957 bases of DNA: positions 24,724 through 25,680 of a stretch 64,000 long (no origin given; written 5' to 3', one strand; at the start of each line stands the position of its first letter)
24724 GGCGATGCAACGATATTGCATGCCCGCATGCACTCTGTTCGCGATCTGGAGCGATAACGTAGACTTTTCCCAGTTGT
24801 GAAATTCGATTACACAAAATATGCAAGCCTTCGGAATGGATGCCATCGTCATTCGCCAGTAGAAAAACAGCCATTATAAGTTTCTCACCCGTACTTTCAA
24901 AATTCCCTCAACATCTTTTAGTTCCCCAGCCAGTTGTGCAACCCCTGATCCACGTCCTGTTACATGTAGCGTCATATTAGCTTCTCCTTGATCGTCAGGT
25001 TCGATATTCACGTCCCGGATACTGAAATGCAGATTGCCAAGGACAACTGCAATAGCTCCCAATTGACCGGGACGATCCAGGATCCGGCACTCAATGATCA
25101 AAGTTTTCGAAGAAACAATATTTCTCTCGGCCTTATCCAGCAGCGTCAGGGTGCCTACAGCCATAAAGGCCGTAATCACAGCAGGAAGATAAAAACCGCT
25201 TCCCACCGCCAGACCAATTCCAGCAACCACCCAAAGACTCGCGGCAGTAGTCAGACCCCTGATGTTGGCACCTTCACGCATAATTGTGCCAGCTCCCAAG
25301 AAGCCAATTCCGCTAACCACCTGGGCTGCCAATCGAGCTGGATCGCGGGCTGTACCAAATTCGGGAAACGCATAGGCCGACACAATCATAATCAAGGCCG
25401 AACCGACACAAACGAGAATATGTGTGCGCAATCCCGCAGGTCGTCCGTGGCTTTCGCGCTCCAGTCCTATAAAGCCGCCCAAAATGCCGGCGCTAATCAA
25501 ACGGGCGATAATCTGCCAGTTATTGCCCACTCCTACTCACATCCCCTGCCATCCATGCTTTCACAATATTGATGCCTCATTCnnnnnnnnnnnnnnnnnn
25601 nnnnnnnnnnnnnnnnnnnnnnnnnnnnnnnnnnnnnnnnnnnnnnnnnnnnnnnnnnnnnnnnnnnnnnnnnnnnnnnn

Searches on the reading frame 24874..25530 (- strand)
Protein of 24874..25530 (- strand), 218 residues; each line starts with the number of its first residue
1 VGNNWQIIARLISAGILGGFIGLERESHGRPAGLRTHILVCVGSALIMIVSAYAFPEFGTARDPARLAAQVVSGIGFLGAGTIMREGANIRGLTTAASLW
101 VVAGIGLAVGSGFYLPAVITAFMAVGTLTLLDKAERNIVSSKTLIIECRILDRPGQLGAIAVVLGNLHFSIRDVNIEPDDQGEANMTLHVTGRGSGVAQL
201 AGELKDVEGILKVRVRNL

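Call 19: find_related_loci(query=window:24874-25530:-, collection=genome_contigs, flank=10000)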
Query window:24874-25530:- (218 aa) in genome_contigs; peptide patterns used: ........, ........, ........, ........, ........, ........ (x = any residue, [..] = any of these).
98 stretches matched a pattern; 26 encode a relative of the query (tblastn E <= 1e-3); 26 distinct loci.
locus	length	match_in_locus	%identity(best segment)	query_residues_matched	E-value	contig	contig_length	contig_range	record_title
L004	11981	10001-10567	60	3-190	3e-65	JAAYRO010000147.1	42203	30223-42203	MAG: Bacillota bacterium isolate AS23ysBPME_205 122714_AS23, whole genome shotgun sequence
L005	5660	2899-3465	62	3-190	5e-64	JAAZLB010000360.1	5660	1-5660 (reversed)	MAG: Bacillota bacterium isolate AS23ysBPME_143 196959_AS23, whole genome shotgun sequence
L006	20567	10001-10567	62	3-190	8e-64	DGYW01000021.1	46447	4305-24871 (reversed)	MAG TPA_asm: Firmicutes bacterium UBA4996 UBA4996_contig_2779, whole genome shotgun sequence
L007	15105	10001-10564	57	3-190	2e-63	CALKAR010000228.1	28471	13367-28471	MAG TPA_asm: uncultured Peptococcaceae bacterium isolate SRR6713631_bin.102_CONCOCT_v1.1_MAG genome assembly, contig: ER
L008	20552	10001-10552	60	3-190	3e-62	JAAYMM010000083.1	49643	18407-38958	MAG: Bacillota bacterium isolate AS20ysBPTH_25 118944_AS20, whole genome shotgun sequence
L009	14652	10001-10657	52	3-216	2e-62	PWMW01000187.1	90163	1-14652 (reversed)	MAG: Clostridiales bacterium isolate CSSed10_292 CS-Sed10-C109, whole genome shotgun sequence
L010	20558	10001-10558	57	3-190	3e-59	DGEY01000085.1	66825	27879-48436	MAG TPA_asm: Firmicutes bacterium UBA3914 UBA3914_contig_154, whole genome shotgun sequence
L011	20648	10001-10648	53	3-216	2e-58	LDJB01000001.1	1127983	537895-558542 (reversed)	MAG: Peptococcaceae bacterium 1109 scaffold00001, whole genome shotgun sequence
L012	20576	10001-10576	54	3-190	7e-57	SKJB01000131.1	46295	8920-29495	MAG: Limnochordia bacterium isolate CSBr16_88 CSBr16-234, whole genome shotgun sequence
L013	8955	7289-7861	55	3-190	1e-56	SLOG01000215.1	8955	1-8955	MAG: Limnochordia bacterium isolate CSSed165cm_44 CSSed16-5cm-32073, whole genome shotgun sequence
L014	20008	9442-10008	57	3-190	2e-55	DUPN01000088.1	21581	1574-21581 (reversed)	MAG TPA_asm: Bacillota bacterium isolate AS08sgBPME_312 172055_AS08, whole genome shotgun sequence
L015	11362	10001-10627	55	3-210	3e-65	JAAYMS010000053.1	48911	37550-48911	MAG: Bacillota bacterium isolate AS20ysBPTH_44 17294_AS20, whole genome shotgun sequence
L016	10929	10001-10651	50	5-213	1e-54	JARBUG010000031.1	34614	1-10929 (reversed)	MAG: Symbiobacteriaceae bacterium isolate L_E1_T20_C_bin.52 scaffold_1430, whole genome shotgun sequence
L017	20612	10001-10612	49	10-215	7e-55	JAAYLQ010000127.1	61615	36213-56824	MAG: Bacillota bacterium isolate AS15tlH2ME_94 65153_AS15, whole genome shotgun sequence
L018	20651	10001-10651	50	5-213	2e-54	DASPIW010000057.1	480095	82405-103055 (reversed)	MAG TPA_asm: Symbiobacteriaceae bacterium isolate SMAG_U11993 k141_223303, whole genome shotgun sequence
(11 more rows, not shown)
